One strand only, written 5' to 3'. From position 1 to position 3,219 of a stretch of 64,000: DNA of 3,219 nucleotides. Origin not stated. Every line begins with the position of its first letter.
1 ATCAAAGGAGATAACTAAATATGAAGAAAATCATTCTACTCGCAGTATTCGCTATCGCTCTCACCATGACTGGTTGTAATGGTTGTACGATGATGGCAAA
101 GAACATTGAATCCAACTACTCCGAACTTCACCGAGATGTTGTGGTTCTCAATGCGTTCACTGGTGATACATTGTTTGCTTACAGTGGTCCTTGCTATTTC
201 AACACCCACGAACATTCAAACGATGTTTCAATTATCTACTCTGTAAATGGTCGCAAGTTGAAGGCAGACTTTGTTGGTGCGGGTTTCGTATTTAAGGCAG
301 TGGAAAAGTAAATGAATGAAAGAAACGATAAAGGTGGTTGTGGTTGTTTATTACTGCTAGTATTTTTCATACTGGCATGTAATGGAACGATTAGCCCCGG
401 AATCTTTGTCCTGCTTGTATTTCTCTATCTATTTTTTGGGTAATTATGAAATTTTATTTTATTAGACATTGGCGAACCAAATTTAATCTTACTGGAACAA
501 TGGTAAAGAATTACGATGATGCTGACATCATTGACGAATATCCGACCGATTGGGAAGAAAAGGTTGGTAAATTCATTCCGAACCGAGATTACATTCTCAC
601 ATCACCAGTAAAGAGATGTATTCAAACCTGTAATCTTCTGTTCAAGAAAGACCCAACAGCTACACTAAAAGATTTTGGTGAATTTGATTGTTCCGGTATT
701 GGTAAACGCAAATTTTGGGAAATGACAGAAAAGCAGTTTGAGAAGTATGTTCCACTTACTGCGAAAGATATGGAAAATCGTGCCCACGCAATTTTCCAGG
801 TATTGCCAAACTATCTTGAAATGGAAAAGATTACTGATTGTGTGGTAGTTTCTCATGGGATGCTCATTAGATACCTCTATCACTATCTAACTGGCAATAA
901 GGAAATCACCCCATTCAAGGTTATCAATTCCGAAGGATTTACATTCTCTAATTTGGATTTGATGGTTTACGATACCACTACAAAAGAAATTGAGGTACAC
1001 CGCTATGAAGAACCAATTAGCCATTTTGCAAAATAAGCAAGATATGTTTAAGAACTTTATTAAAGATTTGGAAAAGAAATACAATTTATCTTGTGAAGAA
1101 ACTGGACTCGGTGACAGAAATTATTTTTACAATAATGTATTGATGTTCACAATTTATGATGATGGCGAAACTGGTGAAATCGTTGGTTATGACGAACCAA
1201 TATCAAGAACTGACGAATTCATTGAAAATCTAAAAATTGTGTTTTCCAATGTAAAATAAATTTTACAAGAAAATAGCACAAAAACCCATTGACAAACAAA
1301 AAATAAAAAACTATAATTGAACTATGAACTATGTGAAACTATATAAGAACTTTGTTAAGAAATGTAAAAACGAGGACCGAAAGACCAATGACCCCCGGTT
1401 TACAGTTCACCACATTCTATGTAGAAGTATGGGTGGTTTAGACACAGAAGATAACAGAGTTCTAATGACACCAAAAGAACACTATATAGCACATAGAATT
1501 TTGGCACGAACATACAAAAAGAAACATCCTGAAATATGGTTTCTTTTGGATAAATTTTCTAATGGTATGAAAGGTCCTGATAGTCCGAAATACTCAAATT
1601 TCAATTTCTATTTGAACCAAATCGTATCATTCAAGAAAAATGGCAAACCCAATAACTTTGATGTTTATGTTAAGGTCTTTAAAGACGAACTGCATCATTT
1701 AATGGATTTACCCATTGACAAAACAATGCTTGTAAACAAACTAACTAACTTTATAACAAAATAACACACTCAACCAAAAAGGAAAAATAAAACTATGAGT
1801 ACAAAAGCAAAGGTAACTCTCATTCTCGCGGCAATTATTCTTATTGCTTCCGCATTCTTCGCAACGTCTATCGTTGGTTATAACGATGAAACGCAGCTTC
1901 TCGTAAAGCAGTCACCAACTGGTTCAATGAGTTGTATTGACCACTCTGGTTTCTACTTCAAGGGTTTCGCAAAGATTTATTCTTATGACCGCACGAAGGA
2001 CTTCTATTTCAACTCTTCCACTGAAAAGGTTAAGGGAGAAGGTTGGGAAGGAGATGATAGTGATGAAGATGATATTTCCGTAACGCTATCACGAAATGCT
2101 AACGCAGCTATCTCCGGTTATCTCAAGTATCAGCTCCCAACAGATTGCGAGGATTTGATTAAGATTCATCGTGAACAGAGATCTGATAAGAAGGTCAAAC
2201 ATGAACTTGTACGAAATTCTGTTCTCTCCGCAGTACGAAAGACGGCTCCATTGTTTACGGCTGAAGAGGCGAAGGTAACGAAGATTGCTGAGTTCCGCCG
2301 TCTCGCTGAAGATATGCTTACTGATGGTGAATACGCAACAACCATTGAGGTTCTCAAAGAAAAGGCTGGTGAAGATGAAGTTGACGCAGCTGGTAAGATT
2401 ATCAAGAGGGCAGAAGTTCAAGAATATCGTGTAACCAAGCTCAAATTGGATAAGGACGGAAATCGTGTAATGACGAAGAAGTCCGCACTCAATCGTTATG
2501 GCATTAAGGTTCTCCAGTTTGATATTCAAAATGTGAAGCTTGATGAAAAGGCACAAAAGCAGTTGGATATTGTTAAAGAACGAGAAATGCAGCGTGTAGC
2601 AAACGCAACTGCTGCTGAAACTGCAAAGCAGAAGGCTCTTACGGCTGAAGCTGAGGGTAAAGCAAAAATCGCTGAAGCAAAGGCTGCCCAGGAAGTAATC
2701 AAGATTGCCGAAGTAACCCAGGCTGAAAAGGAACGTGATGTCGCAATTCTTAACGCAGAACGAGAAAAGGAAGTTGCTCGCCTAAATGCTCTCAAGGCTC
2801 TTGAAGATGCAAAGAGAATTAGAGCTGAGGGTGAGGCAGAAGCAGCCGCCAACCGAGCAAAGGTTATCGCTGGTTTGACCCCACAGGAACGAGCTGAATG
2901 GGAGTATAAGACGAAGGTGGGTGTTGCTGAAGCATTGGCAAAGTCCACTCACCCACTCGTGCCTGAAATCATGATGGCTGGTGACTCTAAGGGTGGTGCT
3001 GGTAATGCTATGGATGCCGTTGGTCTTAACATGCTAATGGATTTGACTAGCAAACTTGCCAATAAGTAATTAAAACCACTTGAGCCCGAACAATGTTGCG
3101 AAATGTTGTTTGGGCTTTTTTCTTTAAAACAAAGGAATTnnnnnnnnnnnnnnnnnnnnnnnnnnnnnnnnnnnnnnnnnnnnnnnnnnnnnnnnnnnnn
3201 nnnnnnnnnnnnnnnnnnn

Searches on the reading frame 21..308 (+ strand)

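Call 37: search_protein_families(library=pfam, alignment_id=A1, max_evalue=0.001)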
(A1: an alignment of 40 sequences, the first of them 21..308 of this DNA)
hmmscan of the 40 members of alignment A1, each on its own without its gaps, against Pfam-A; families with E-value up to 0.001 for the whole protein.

A. member 1, window:21-308:+ (96 aa): 1 family
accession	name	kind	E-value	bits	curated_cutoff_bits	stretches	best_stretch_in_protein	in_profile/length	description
PF25682.1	Phage_VG64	-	6.5e-10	39.3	27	1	1-86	1-89/127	Mycobacterium phage VG64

B. families by the number of members that match (of 40 scanned): 10 families
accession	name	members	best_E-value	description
PF00383.29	dCMP_cyt_deam_1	1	3.4e-12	Cytidine and deoxycytidylate deaminase zinc-binding region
PF00300.27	His_Phos_1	1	1.8e-10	Histidine phosphatase superfamily (branch 1)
PF25682.1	Phage_VG64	1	6.5e-10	Mycobacterium phage VG64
PF00149.33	Metallophos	1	7.5e-10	Calcineurin-like phosphoesterase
PF07963.17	N_methyl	1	5e-09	Prokaryotic N-terminal methylation motif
PF14437.12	MafB19-deam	1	7.7e-09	MafB19-like deaminase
PF12850.12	Metallophos_2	1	3.6e-07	Calcineurin-like phosphoesterase superfamily domain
PF01145.31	Band_7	1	9.2e-07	SPFH domain / Band 7 family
PF13704.12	Glyco_tranf_2_4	1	8.3e-06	Glycosyl transferase family 2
PF04055.27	Radical_SAM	1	1.2e-05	Radical SAM superfamily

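Call 60: search_protein_families(library=ncbifam, proteins=[window:21-308:+], max_evalue=0.01)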
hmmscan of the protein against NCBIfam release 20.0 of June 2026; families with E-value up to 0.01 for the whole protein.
window:21-308:+ (96 aa): 0 families

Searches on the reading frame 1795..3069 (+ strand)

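Call 8: search_protein_families(library=pfam, proteins=[window:1795-3069:+])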
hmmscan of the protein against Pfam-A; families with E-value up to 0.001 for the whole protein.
window:1795-3069:+ (424 aa): 1 family
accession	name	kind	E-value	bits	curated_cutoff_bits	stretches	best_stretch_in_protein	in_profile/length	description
PF01145.31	Band_7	-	9.2e-07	29.5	23.6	1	32-279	5-174/176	SPFH domain / Band 7 family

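Call 60: search_protein_families(library=ncbifam, proteins=[window:1795-3066:+], max_evalue=0.01)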
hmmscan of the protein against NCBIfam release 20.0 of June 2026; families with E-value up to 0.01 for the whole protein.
window:1795-3066:+ (424 aa): 1 family
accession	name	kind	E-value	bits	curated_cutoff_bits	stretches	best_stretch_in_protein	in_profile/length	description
NF033741.1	NlpC_p60_RipA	exception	0.0027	16.8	625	1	254-397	140-274/457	NlpC/P60 family peptidoglycan endopeptidase RipA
